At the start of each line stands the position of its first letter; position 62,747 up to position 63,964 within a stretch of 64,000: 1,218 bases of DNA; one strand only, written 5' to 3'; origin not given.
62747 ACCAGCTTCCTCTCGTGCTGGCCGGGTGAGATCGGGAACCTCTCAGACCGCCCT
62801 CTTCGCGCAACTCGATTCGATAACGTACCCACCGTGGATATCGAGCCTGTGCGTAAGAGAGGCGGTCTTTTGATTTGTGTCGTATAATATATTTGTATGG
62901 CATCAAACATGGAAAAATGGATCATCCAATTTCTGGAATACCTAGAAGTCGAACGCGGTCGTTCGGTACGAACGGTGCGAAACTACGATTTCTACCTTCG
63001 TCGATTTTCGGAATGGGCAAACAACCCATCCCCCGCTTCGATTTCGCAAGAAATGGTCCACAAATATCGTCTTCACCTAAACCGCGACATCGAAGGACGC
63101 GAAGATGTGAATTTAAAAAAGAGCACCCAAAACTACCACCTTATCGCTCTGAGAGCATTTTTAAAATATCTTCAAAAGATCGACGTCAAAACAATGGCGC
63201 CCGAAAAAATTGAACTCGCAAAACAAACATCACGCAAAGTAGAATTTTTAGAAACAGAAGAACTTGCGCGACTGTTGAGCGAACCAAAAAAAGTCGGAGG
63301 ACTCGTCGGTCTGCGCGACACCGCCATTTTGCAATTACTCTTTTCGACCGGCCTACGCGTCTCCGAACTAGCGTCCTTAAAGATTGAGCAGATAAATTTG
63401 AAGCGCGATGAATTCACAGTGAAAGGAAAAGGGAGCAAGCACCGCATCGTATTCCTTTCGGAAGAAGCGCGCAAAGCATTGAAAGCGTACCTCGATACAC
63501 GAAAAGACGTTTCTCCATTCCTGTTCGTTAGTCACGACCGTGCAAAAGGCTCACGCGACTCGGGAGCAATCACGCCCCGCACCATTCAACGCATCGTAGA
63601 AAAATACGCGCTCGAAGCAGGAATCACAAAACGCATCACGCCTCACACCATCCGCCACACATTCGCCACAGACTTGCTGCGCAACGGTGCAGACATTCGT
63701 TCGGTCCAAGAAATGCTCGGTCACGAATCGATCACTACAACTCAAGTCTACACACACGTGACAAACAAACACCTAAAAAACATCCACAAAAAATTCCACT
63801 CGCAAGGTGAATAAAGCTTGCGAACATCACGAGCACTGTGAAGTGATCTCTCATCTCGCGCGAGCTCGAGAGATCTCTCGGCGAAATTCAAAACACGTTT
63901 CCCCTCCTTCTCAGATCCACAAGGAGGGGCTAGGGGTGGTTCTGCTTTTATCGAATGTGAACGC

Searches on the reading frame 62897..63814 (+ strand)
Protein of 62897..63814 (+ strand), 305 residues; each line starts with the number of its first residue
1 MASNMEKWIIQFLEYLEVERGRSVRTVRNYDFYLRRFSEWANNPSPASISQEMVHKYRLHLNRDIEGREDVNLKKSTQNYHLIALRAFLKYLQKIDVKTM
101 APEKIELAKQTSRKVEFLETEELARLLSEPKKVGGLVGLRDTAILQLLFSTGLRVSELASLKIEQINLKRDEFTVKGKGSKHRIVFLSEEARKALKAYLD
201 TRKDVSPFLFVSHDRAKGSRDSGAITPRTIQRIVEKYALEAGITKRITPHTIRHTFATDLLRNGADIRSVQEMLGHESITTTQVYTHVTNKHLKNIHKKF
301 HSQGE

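Call 15: find_encoding_contigs(protein=window:62897-63814:+, flank=10000, max_places=4)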
Protein window:62897-63814:+ (305 aa): no gene with exactly this product is on record in the collection.
